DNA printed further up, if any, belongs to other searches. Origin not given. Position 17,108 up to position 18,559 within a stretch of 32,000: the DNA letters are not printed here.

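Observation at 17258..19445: rtcA translationally coupled to an archaeal-type Rnl3 ATP-dependent RNA ligase instead of rtcB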

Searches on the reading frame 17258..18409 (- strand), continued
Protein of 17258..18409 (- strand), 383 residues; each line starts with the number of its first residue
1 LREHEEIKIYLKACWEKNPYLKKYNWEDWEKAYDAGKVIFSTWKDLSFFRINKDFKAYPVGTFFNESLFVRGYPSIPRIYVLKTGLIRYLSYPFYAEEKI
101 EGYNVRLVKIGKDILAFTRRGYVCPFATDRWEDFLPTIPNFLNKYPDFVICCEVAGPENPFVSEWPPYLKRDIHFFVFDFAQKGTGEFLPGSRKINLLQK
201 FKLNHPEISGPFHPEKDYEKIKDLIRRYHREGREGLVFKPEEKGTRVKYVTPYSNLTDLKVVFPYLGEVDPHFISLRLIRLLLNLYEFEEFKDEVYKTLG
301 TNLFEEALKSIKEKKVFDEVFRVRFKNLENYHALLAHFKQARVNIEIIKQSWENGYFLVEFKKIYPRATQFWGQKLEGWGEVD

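Call 43: search_solved_structures(query=window:17258-18409:-, show_alignments=2)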
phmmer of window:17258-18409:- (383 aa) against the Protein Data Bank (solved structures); distinct sequences matched with E-value up to 0.001: 6.
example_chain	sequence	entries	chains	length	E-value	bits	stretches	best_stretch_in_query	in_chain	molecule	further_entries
3qwu_A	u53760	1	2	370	1.8e-71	244.7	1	45-378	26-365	DNA ligase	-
8uce_A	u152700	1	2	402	4.9e-67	230.1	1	34-375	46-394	ATP dependent DNA ligase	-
8ucg_A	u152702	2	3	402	2.5e-66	227.7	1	34-375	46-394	ATP dependent DNA ligase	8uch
8ucf_A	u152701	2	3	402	3.5e-66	227.2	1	34-375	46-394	ATP dependent DNA ligase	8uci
2vug_A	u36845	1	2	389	7e-61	209.8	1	46-373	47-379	PAB1020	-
5d1o_A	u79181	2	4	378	1.8e-32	116.2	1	53-314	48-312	ATP-dependent RNA ligase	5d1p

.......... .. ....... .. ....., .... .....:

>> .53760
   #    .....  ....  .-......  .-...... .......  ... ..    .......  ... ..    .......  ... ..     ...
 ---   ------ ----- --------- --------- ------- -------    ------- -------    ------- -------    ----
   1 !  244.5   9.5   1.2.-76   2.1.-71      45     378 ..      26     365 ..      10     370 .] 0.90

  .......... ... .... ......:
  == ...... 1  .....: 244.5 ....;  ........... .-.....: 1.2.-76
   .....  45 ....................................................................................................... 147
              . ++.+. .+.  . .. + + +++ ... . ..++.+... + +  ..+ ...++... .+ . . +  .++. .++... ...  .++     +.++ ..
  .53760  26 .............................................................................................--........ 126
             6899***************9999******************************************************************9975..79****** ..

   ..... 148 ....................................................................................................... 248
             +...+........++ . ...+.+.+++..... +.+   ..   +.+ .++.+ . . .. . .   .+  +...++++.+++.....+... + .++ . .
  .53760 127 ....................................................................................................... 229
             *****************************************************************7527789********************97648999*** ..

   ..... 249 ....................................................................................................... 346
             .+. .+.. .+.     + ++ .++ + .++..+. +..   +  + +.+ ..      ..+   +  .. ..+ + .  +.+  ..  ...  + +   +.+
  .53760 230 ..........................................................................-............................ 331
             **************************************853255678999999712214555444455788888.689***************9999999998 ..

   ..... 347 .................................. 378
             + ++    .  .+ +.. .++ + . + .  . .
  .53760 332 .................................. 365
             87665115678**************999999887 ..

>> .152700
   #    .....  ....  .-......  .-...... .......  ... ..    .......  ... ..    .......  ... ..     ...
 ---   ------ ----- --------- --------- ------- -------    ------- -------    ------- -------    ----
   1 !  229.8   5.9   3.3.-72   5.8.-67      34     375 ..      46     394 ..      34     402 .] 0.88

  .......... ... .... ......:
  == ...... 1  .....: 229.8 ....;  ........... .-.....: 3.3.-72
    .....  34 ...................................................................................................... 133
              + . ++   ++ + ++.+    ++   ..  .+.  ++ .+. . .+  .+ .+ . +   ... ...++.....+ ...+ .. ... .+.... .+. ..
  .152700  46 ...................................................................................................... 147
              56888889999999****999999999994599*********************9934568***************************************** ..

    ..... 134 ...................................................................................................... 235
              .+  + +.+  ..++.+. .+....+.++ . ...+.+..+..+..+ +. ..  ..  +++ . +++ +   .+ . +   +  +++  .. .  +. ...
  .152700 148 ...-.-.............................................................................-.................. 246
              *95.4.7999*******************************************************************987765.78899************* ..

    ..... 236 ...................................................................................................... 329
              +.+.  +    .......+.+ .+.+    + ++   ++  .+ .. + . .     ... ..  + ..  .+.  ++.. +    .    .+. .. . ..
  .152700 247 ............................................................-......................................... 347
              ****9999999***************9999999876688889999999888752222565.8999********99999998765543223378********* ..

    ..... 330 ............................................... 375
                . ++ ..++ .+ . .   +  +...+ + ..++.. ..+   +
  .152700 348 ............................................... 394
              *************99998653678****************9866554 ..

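Call 45: find_encoding_contigs(protein=P0001, flank=3000, max_places=1)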
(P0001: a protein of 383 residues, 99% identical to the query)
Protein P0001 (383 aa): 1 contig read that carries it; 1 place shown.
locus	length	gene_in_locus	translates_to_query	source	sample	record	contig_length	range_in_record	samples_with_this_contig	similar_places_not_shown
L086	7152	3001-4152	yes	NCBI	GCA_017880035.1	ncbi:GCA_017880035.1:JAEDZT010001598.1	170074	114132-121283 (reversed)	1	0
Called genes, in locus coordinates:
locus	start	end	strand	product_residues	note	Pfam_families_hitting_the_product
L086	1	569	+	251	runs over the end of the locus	PF08011:PDDEXK_9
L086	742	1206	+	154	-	-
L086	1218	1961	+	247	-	PF00106:adh_short, PF08659:KR, PF13561:adh_short_C2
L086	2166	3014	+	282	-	PF01137:RTC, PF05189:RTC_insert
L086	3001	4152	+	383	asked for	PF09414:RNA_ligase, PF18330:Lig_C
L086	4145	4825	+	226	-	PF13241:NAD_binding_7, PF14824:Sirohm_synth_M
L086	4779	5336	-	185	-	PF00293:NUDIX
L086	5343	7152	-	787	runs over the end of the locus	PF02190:LON_substr_bdg, PF00004:AAA, PF07728:AAA_5 (weak), PF22667:Lon_lid, PF05362:Lon_C, PF13541:ChlI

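Call 63: find_encoding_contigs(protein=P0069, flank=5000, max_places=1)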
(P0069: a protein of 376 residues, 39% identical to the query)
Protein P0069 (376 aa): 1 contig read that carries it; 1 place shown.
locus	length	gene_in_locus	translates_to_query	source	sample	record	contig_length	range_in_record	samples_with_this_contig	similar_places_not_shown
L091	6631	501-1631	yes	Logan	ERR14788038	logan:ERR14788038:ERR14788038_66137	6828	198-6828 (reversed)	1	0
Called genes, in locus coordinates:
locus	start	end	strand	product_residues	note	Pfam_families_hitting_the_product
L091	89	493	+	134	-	PF11141:DUF2914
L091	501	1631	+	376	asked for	PF09414:RNA_ligase, PF18330:Lig_C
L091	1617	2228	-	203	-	PF08745:PIN_5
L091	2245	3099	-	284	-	PF00581:Rhodanese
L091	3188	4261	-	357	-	PF05140:ResB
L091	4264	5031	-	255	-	PF01578:Cytochrom_C_asm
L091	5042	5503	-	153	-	PF02082:Rrf2, PF03444:WHD_HrcA (weak)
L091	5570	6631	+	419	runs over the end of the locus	?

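Call 64: find_encoding_contigs(protein=P0120, flank=5000, max_places=1)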
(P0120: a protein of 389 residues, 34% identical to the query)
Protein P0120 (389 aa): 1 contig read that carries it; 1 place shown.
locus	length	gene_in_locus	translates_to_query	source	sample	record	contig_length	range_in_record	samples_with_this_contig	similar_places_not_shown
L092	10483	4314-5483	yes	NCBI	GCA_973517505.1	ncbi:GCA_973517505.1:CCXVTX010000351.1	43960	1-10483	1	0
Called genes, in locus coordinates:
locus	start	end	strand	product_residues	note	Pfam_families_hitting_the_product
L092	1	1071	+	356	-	?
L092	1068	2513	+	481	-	PF00072:Response_reg, PF00158:Sigma54_activat, PF14532:Sigma54_activ_2, PF07724:AAA_2 (weak), PF00004:AAA (weak), PF07728:AAA_5 (weak), PF25601:AAA_lid_14, PF02954:HTH_8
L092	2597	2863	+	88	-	-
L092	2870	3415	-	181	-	PF18306:LDcluster4, PF03641:Lysine_decarbox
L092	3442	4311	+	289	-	PF00561:Abhydrolase_1, PF12697:Abhydrolase_6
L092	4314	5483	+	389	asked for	PF09414:RNA_ligase, PF18330:Lig_C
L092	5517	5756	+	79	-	PF19891:DUF6364 (weak)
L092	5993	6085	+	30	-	-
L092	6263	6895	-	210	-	PF08745:PIN_5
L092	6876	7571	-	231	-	PF14681:UPRTase, PF00156:Pribosyltran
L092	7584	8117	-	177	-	-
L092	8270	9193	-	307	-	PF16697:Yop-YscD_cpl, PF00498:FHA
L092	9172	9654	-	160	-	PF02518:HATPase_c (faint), PF13581:HATPase_c_2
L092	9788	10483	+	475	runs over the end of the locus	PF04389:Peptidase_M28, PF01546:Peptidase_M20 (weak), PF00595:PDZ (weak), PF13180:PDZ_2, PF17820:PDZ_6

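Call 65: find_encoding_contigs(protein=P0100, flank=5000, max_places=1)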
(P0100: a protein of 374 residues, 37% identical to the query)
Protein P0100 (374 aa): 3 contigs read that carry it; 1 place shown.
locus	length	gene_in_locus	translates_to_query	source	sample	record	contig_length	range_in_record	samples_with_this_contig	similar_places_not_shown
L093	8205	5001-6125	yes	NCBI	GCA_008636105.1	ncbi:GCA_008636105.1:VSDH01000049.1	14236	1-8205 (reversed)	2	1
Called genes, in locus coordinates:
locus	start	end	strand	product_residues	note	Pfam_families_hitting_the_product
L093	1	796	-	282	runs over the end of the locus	PF01063:Aminotran_4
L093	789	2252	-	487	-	PF04715:, PF00425:Chorismate_bind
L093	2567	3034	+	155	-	PF04186:FxsA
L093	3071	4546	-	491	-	PF02254:TrkA_N, PF01368:DHH (weak), PF02272:DHHA1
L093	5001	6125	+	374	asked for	PF09414:RNA_ligase, PF18330:Lig_C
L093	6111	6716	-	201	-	PF08745:PIN_5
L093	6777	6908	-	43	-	-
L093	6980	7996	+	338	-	PF00579:tRNA-synt_1b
